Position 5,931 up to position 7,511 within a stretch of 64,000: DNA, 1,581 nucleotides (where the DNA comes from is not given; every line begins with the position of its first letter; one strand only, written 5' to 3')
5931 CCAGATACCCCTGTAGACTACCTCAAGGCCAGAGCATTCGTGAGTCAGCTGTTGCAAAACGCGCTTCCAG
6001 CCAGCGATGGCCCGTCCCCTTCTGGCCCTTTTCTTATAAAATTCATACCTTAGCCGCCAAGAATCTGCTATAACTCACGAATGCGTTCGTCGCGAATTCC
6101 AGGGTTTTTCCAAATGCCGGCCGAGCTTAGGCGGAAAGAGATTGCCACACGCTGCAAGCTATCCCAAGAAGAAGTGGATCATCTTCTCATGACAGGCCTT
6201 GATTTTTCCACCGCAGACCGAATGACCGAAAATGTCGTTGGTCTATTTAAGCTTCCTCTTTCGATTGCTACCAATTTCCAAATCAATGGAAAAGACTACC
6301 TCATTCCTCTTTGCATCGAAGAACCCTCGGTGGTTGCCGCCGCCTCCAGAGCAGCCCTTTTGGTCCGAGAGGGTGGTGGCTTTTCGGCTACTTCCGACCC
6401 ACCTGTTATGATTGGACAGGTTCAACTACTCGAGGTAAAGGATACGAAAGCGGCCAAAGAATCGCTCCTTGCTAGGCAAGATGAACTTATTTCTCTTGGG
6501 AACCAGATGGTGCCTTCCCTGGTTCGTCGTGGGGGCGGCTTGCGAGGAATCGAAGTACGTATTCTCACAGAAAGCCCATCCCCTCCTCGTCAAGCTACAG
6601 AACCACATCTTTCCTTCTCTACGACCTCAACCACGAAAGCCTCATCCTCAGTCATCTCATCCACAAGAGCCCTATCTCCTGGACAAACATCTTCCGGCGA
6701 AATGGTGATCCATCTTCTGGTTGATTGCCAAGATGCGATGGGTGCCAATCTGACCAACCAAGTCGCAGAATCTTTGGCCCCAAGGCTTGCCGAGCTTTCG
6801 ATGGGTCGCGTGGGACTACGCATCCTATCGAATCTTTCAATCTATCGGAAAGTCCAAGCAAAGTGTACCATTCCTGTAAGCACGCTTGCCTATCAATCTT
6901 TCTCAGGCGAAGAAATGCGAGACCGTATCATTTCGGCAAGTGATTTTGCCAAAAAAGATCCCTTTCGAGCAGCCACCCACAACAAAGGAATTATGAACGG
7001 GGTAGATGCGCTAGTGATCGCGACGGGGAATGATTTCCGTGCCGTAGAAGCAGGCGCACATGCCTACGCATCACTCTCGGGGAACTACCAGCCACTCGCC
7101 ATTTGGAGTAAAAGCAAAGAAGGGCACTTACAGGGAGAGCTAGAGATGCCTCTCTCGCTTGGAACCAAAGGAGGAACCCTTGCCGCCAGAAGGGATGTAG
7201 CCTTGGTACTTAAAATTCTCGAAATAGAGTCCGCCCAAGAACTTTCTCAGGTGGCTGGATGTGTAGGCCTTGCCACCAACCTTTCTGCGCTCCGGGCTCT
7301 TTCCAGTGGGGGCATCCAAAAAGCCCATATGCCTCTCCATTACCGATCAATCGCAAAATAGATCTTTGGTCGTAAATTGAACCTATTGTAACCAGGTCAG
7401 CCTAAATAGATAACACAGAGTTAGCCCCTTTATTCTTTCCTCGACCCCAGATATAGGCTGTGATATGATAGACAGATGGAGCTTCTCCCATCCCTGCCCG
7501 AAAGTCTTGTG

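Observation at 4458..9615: Two paralogous AAA_14/DUF4143 ATPases bracketing tRNA-Pro, a lone class II HMG-CoA reductase and a hypothetical gene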

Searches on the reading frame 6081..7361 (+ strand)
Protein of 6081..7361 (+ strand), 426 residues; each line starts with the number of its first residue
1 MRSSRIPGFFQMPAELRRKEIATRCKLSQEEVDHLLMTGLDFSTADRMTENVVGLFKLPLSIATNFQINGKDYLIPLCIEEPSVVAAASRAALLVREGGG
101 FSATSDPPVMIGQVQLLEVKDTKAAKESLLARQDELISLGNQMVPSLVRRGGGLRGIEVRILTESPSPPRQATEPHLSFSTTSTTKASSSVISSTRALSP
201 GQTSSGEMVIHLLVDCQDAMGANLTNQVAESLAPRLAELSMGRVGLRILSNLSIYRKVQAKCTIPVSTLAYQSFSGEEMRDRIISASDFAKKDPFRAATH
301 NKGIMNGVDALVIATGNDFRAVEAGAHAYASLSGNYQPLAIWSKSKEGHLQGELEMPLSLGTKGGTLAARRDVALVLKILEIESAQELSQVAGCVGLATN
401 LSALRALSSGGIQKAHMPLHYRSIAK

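Call 4: search_protein_families(library=pfam, proteins=[window:6081-7361:+])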
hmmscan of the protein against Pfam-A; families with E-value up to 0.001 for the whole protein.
window:6081-7361:+ (426 aa): 1 family
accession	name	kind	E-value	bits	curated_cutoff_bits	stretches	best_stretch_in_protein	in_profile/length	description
PF00368.23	HMG-CoA_red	-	7.6e-99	331.6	27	1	17-420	5-367/368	Hydroxymethylglutaryl-coenzyme A reductase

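Call 8: search_protein_families(library=ncbifam, proteins=[window:6081-7361:+])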
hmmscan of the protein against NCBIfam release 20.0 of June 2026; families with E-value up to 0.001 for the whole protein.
window:6081-7361:+ (426 aa): 3 families
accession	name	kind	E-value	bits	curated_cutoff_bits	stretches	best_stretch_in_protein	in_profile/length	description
TIGR00532.1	HMG_CoA_R_NAD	equivalog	4.9e-113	378.3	259.95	2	208-420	188-394/395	hydroxymethylglutaryl-CoA reductase, degradative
TIGR00533.1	HMG_CoA_R_NADP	equivalog_domain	1.9e-14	53.5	441.8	1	14-103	30-121/402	hydroxymethylglutaryl-CoA reductase (NADPH)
TIGR00920.1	2A060605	subfamily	9e-08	30.7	778.35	1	15-103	491-579/887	hydroxymethylglutaryl-CoA reductase (NADPH)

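Call 10: find_encoding_contigs(protein=window:6081-7361:+, flank=10000, max_places=10)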
Protein window:6081-7361:+ (426 aa): no gene with exactly this product is on record in the collection.

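Call 11: find_related_loci(query=window:6081-7361:+, collection=genome_contigs, flank=10000)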
Query window:6081-7361:+ (426 aa) in genome_contigs; peptide patterns used: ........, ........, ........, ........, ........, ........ (x = any residue, [..] = any of these).
600 stretches matched a pattern (row limit reached: there are more); 598 encode a relative of the query (tblastn E <= 1e-3); the best 80 are kept; 80 distinct loci.
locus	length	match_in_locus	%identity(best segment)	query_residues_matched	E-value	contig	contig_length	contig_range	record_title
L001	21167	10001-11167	50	2-425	1e-126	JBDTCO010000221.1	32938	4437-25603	MAG: Polyangia bacterium isolate cluster2_bin.158 k127_6168235, whole genome shotgun sequence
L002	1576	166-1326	49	2-425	5e-136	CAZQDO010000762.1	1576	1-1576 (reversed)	MAG TPA_asm: uncultured Anaerolineae bacterium isolate binchicken_co338_52 genome assembly, contig: NODE_32811_length_15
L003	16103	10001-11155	49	2-422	8e-125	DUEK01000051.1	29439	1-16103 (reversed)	MAG TPA_asm: Thermoflexia bacterium isolate G79 Contig51, whole genome shotgun sequence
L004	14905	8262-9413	49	1-425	3e-124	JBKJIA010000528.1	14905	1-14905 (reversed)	MAG: Polyangiales bacterium isolate ant_bin.134 S1Ck117_3642277_flag_0_multi_12.9919_len_14905, whole genome shotgun seq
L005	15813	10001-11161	48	3-425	2e-123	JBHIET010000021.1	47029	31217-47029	MAG: Anaerolineae bacterium isolate b2.sp2_bin.30 NODE_79_length_47029_cov_8.626432, whole genome shotgun sequence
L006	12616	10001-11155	48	1-422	2e-123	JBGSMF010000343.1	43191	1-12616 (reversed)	MAG: Thermoflexales bacterium isolate JTS-AC224 k141_1733900, whole genome shotgun sequence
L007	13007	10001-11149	50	2-424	5e-123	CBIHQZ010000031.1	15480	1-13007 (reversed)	MAG TPA_asm: uncultured Myxococcales bacterium isolate SRR18156210_metabat2_47 genome assembly, contig: ERZ27336870.2464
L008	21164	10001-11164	48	1-425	9e-123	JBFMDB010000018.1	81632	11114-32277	MAG: Chloroflexota bacterium isolate MAG208 MAG208_18, whole genome shotgun sequence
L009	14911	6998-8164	48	1-425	1e-122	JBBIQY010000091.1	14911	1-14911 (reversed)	MAG: Anaerolineae bacterium isolate STF170223_bin_337 NODE_1508_length_14911_cov_40.6604, whole genome shotgun sequence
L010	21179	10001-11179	50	1-425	2e-122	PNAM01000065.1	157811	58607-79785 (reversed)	MAG: Myxococcales bacterium isolate palsa_1104 73.20110800_P1D.52_contig_4153, whole genome shotgun sequence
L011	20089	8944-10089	48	2-420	4e-122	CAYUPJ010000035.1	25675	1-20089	MAG TPA_asm: uncultured Anaerolineae bacterium isolate binchicken_co91_444 genome assembly, contig: NODE_2006_length_256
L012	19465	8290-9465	48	1-425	2e-121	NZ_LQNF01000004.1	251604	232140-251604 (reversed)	Oceanobacillus damuensis strain PT-20 contig4, whole genome shotgun sequence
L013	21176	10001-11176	47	1-425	5e-121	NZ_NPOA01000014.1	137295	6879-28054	Virgibacillus profundi strain P3-H5 NODE_14_length_137295_cov_117.822, whole genome shotgun sequence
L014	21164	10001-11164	47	2-425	2e-121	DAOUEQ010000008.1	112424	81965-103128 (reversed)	MAG TPA_asm: Anaerolineales bacterium isolate N6_298 k139_1830000, whole genome shotgun sequence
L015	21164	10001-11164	47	2-425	5e-121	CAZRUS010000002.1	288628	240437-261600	MAG TPA_asm: uncultured Anaerolineales bacterium isolate binchicken_co17_291 genome assembly, contig: NODE_34_length_288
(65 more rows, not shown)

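Call 19: find_homologous_proteins(query=window:6081-7361:+, max_evalue=1e-30)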
Query window:6081-7361:+ (426 aa): 7998 proteins with E <= 1e-30 among 8000 candidates; the best 120 are listed.
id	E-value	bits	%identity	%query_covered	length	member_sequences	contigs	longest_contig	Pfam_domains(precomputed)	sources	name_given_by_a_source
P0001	8.1e-127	442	51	100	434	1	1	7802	PF00368.24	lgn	-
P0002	1.2e-126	441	51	99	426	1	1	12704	PF00368.24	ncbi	-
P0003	8.0e-126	439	52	100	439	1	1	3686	PF00368.24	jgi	jgi:hydroxymethylglutaryl-CoA reductase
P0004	4.8e-125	436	51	99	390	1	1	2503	PF00368.24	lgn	-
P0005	1.6e-124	434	49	100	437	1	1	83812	PF00368.24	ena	-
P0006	4.7e-124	433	49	100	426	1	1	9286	PF00368.24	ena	-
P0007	8.5e-124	432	50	100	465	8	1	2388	PF00368.24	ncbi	-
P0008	1.0e-123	432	51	100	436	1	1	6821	PF00368.24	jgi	-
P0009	1.7e-123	431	49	100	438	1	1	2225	PF00368.24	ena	-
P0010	1.7e-123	431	51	99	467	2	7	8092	PF00368.24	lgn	-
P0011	7.0e-123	429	50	99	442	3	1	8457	PF00368.24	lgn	-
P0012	1.0e-122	428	50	100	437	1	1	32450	PF00368.24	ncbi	-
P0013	1.0e-122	428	50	100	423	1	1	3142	PF00368.24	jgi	-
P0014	1.1e-122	428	49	100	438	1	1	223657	PF00368.24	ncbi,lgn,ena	-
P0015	1.6e-122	428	49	100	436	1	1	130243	PF00368.24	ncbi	-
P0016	1.7e-122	428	51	100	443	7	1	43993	PF00368.24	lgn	-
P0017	1.8e-122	427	51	100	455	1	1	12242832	PF00368.24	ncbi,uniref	ncbi:hydroxymethylglutaryl-CoA reductase, degradative [Pendulispora albinea]|uniref:3-hydroxy-3-meth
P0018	2.0e-122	427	51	100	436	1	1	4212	PF00368.24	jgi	jgi:hydroxymethylglutaryl-CoA reductase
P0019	2.4e-122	427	50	100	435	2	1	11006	PF00368.24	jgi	jgi:hydroxymethylglutaryl-CoA reductase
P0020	3.2e-122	427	50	100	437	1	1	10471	PF00368.24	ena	-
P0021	3.5e-122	427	51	100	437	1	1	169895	PF00368.24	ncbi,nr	ncbi:MAG: hydroxymethylglutaryl-CoA reductase, degradative [Deltaproteobacteria bacterium]|nr:hydrox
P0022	3.9e-122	426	49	99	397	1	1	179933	PF00368.24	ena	-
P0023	4.1e-122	426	51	98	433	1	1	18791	PF00368.24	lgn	-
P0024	8.0e-122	425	49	99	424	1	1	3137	PF00368.24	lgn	-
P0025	1.4e-121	425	51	100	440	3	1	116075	PF00368.24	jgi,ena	-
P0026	2.5e-121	424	51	100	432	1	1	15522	PF00368.24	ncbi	ncbi:MAG: hydroxymethylglutaryl-CoA reductase, degradative [Polyangiales bacterium]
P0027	4.0e-121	423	49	100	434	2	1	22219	PF00368.24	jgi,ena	-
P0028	4.5e-121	423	51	99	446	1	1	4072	PF00368.24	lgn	-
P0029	4.6e-121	423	48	100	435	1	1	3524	PF00368.24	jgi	jgi:hydroxymethylglutaryl-CoA reductase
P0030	5.1e-121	423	49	100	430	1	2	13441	PF00368.24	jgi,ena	jgi:hydroxymethylglutaryl-CoA reductase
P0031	5.7e-121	423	52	100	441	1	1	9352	PF00368.24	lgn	-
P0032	7.1e-121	422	50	100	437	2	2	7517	PF00368.24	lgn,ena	-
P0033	7.5e-121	422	50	100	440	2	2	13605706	PF00368.24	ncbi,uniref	ncbi:hydroxymethylglutaryl-CoA reductase, degradative [Pendulispora rubella]|uniref:3-hydroxy-3-meth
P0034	7.7e-121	422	51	100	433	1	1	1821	PF00368.24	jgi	jgi:hydroxymethylglutaryl-CoA reductase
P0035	7.7e-121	422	48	99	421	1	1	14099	PF00368.24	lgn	-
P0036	9.9e-121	422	51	99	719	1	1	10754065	PF00368.24,PF00288.33,PF08544.19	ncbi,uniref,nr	ncbi:hydroxymethylglutaryl-CoA reductase, degradative [Sandaracinus amylolyticus]|uniref:hydroxymeth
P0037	1.0e-120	422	50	100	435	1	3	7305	PF00368.24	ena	-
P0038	1.0e-120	422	51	99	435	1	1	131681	PF00368.24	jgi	jgi:hydroxymethylglutaryl-CoA reductase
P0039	1.2e-120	422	50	99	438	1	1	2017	PF00368.24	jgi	jgi:hydroxymethylglutaryl-CoA reductase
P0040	1.3e-120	421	49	100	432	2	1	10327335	PF00368.24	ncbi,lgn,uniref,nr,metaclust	ncbi:hydroxymethylglutaryl-CoA reductase, degradative [Sandaracinus amylolyticus]|uniref:3-hydroxy-3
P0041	1.3e-120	421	50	100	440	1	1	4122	PF00368.24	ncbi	-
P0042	1.3e-120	421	50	100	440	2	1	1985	PF00368.24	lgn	-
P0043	1.4e-120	421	50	100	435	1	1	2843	PF00368.24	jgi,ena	-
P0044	2.2e-120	421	50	100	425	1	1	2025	PF00368.24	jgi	jgi:hydroxymethylglutaryl-CoA reductase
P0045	2.2e-120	421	51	99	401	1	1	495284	PF00368.24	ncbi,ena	-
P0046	2.3e-120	421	51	99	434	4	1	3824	PF00368.24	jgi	jgi:hydroxymethylglutaryl-CoA reductase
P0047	2.3e-120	421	51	100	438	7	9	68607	PF00368.24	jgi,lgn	jgi:hydroxymethylglutaryl-CoA reductase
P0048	2.5e-120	420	49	100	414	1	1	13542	PF00368.24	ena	-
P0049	3.8e-120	420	50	99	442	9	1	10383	PF00368.24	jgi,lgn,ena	-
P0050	5.6e-120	419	48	100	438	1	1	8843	PF00368.24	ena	-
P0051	6.5e-120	419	47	100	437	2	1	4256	PF00368.24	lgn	-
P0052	6.6e-120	419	49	100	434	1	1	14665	PF00368.24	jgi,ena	-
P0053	7.6e-120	419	51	100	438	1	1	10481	PF00368.24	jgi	jgi:hydroxymethylglutaryl-CoA reductase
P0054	8.0e-120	419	49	100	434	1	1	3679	PF00368.24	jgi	jgi:hydroxymethylglutaryl-CoA reductase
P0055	8.0e-120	419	48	100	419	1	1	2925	PF00368.24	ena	-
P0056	8.3e-120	419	49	100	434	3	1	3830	PF00368.24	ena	-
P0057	8.5e-120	419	48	100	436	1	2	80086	PF00368.24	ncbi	ncbi:MAG: hydroxymethylglutaryl-CoA reductase, degradative [Sandaracinaceae bacterium]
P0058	1.1e-119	418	51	100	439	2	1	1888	PF00368.24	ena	-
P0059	1.1e-119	418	49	100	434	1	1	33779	PF00368.24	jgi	-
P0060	1.2e-119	418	49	100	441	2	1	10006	PF00368.24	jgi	jgi:hydroxymethylglutaryl-CoA reductase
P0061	1.2e-119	418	51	100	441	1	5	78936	PF00368.24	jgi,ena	-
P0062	1.3e-119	418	48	100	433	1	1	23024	PF00368.24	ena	-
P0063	1.4e-119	418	50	99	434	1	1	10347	PF00368.24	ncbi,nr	ncbi:MAG: hydroxymethylglutaryl-CoA reductase, degradative [Anaerolineae bacterium]|nr:hydroxymethyl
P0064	1.6e-119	418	51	99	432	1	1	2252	PF00368.24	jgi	jgi:hydroxymethylglutaryl-CoA reductase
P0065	1.8e-119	418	52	100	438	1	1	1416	PF00368.24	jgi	jgi:hydroxymethylglutaryl-CoA reductase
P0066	1.9e-119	418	49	100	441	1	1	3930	PF00368.24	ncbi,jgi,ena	jgi:hydroxymethylglutaryl-CoA reductase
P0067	2.0e-119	417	50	99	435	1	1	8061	PF00368.24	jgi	jgi:hydroxymethylglutaryl-CoA reductase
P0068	2.1e-119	417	51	100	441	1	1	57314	PF00368.24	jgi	jgi:hydroxymethylglutaryl-CoA reductase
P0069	2.2e-119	417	49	100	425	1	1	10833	PF00368.24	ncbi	-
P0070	3.0e-119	417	50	100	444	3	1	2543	PF00368.24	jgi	jgi:hydroxymethylglutaryl-CoA reductase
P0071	3.0e-119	417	50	99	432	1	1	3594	PF00368.24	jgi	jgi:hydroxymethylglutaryl-CoA reductase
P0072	3.4e-119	417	49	99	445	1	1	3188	PF00368.24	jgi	-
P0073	3.6e-119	417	50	98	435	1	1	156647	PF00368.24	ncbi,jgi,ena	jgi:hydroxymethylglutaryl-CoA reductase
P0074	4.0e-119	416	49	100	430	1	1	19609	PF00368.24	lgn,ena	-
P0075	5.0e-119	416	48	100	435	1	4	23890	PF00368.24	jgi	jgi:hydroxymethylglutaryl-CoA reductase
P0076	5.2e-119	416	49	100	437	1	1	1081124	PF00368.24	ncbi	-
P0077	5.3e-119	416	50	98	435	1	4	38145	PF00368.24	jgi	jgi:hydroxymethylglutaryl-CoA reductase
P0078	6.0e-119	416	50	98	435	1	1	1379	PF00368.24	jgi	jgi:hydroxymethylglutaryl-CoA reductase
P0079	6.2e-119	416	50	100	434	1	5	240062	PF00368.24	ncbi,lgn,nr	ncbi:MAG: hydroxymethylglutaryl-CoA reductase, degradative [Myxococcales bacterium]|nr:hydroxymethyl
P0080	6.8e-119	416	50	100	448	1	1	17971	PF00368.24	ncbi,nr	ncbi:MAG: hydroxymethylglutaryl-CoA reductase, degradative [Myxococcales bacterium]|nr:hydroxymethyl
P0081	6.9e-119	416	49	100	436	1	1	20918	PF00368.24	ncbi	ncbi:MAG: hydroxymethylglutaryl-CoA reductase, degradative [Myxococcota bacterium]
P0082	7.0e-119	416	50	100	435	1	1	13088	PF00368.24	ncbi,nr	ncbi:MAG: hydroxymethylglutaryl-CoA reductase, degradative [Deltaproteobacteria bacterium]|nr:hydrox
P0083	7.7e-119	416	50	100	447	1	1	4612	PF00368.24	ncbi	-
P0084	8.2e-119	415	48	99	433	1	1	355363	PF00368.24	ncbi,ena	-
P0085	8.4e-119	415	47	100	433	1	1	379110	PF00368.24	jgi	jgi:hydroxymethylglutaryl-CoA reductase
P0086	8.8e-119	415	48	100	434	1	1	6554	PF00368.24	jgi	-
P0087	9.0e-119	415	48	100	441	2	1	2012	PF00368.24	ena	-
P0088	1.1e-118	415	49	99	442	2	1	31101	PF00368.24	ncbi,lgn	-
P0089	1.2e-118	415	49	100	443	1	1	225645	PF00368.24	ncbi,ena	-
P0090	1.2e-118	415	47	100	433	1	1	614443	PF00368.24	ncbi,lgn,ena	ncbi:MAG: hydroxymethylglutaryl-CoA reductase, degradative [Polyangiaceae bacterium]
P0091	1.2e-118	415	50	99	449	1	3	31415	PF00368.24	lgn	-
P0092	1.3e-118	415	50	100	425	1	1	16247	PF00368.24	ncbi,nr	ncbi:MAG: hydroxymethylglutaryl-CoA reductase, degradative [Chloroflexi bacterium]|nr:hydroxymethylg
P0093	1.4e-118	415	50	100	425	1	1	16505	PF00368.24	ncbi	-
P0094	1.7e-118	414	51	100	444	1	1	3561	PF00368.24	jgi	-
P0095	1.7e-118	414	48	100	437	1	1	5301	PF00368.24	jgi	jgi:hydroxymethylglutaryl-CoA reductase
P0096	1.9e-118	414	50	99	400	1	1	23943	PF00368.24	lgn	-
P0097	2.1e-118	414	50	99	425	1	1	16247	PF00368.24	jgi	-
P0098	2.7e-118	414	50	99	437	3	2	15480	PF00368.24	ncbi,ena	-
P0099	3.0e-118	414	50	100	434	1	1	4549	PF00368.24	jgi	jgi:hydroxymethylglutaryl-CoA reductase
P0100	3.1e-118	414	49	100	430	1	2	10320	PF00368.24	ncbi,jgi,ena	-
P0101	3.1e-118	414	49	100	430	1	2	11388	PF00368.24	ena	-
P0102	3.1e-118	414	49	99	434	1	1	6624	PF00368.24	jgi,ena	-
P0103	3.2e-118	413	51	100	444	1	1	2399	PF00368.24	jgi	-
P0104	3.3e-118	413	49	99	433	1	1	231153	PF00368.24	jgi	jgi:hydroxymethylglutaryl-CoA reductase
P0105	3.3e-118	413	49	100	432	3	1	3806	PF00368.24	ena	-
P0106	3.8e-118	413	48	100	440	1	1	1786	PF00368.24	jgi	jgi:hydroxymethylglutaryl-CoA reductase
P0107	4.0e-118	413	49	100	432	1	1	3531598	PF00368.24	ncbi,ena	-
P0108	4.1e-118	413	49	100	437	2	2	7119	PF00368.24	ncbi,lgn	-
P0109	4.5e-118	413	49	100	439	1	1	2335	PF00368.24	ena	-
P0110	4.7e-118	413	49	100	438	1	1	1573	PF00368.24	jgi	jgi:hydroxymethylglutaryl-CoA reductase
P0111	4.7e-118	413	49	100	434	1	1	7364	PF00368.24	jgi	jgi:hydroxymethylglutaryl-CoA reductase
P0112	4.7e-118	413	49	100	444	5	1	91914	PF00368.24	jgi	jgi:hydroxymethylglutaryl-CoA reductase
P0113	4.8e-118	413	50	100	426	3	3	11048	PF00368.24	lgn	-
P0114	5.1e-118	413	51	100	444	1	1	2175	PF00368.24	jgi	-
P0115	5.2e-118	413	50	99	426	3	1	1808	PF00368.24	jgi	-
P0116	5.2e-118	413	49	100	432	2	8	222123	PF00368.24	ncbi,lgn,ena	-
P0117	5.7e-118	413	49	100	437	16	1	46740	PF00368.24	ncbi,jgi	jgi:hydroxymethylglutaryl-CoA reductase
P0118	5.8e-118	413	47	100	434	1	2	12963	PF00368.24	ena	-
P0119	5.9e-118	413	50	100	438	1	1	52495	PF00368.24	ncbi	ncbi:MAG: hydroxymethylglutaryl-CoA reductase, degradative [Polyangiales bacterium]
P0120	5.9e-118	413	49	99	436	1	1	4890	PF00368.24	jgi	jgi:hydroxymethylglutaryl-CoA reductase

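Call 21: find_encoding_contigs(protein=P0022, flank=10000, max_places=3)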
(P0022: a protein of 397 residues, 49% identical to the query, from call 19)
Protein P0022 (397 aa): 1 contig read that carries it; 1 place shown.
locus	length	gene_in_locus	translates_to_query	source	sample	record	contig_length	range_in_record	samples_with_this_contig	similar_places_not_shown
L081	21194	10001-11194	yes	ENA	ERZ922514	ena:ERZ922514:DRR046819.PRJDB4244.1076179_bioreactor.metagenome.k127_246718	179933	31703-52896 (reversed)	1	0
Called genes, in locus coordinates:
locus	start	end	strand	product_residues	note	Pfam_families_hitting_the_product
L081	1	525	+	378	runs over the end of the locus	PF25172:Beta-prop_WDR3_2nd, PF24807:WD40_CDC20-Fz, PF23414:Beta-prop_EML_2, PF25173:Beta-prop_WDR3_1st, PF25175:Beta-prop_WDR5, PF25391:WD40_Gbeta, PF25168:Beta-prop_WDR36-Utp21_2nd, PF25174:Beta-prop_THOC3, +49 more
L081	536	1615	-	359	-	PF01594:AI-2E_transport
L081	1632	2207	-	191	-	-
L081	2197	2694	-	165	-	-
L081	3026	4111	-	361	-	PF01565:FAD_binding_4, PF02873:MurB_C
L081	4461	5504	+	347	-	PF00478:IMPDH, PF03060:NMO, PF04131:NanE (faint), PF01070:FMN_dh (weak)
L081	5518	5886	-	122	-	-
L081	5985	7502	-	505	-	PF10150:RNase_E_G, PF20833:RNase_E_G_Thio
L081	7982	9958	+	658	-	PF01401:Peptidase_M2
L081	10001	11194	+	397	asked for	PF00368:HMG-CoA_red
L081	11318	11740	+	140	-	-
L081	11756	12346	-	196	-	PF02627:CMD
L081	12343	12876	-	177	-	PF00578:AhpC-TSA, PF08534:Redoxin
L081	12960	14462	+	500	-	PF00171:Aldedh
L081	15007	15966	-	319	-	PF00389:2-Hacid_dh, PF02826:2-Hacid_dh_C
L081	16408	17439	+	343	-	-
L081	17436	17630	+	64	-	-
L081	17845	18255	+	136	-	PF03100:CcmE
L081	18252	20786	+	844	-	PF01578:Cytochrom_C_asm, PF16327:CcmF_C, PF03918:CcmH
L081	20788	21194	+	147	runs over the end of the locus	-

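Call 41: find_encoding_contigs(protein=P0096, flank=10000, max_places=3)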
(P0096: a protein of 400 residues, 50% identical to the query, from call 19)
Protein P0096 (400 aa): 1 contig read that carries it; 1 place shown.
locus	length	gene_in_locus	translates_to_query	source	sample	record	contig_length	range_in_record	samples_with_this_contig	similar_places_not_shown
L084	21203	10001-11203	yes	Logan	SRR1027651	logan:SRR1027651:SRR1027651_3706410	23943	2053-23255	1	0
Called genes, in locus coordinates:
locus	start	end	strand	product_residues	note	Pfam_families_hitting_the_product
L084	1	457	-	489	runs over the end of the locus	PF21710:Spt6_S1 (faint), PF00575:S1, PF23459:S1_RRP5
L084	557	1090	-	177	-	PF00583:Acetyltransf_1, PF13673:Acetyltransf_10 (weak), PF13508:Acetyltransf_7, PF08445:FR47 (weak)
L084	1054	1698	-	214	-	PF03193:RsgA_GTPase (faint), PF01926:MMR_HSR1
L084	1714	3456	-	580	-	PF13623:SurA_N_2, PF13624:SurA_N_3, PF13145:Rotamase_2, PF13616:Rotamase_3, PF00639:Rotamase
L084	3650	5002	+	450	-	PF05697:Trigger_N, PF05698:Trigger_C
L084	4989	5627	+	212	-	PF00574:CLP_protease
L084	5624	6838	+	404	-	PF06689:zf-C4_ClpX, PF01078:Mg_chelatase (faint), PF07724:AAA_2, PF13401:AAA_22 (faint), PF00004:AAA, PF07728:AAA_5 (faint), PF10431:ClpB_D2-small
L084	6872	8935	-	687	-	PF24817:WD40_WDHD1_1st, PF24814:WD40_Prp19 (weak), PF25173:Beta-prop_WDR3_1st (weak), PF25174:Beta-prop_THOC3, PF25175:Beta-prop_WDR5, PF25391:WD40_Gbeta (weak), PF23381:Beta-prop_IFT122_1st, PF23414:Beta-prop_EML_2, +6 more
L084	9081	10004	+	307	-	PF03411:Peptidase_M74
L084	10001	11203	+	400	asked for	PF00368:HMG-CoA_red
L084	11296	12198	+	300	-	-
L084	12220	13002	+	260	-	PF05951:Peptidase_M15_2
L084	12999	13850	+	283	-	PF06750:A24_N_bact, PF01478:Peptidase_A24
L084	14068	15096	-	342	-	PF13421:Band_7_1, PF09851:SHOCT (weak)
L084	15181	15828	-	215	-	-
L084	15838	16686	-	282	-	PF03167:UDG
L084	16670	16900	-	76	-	PF01165:Ribosomal_S21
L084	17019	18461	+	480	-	PF04280:Tim44, PF13248:Zn_ribbon_3 (faint)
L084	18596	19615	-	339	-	PF01137:RTC, PF05189:RTC_insert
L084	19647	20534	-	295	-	-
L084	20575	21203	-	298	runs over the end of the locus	PF01007:IRK (weak), PF07885:Ion_trans_2, PF17655:IRK_C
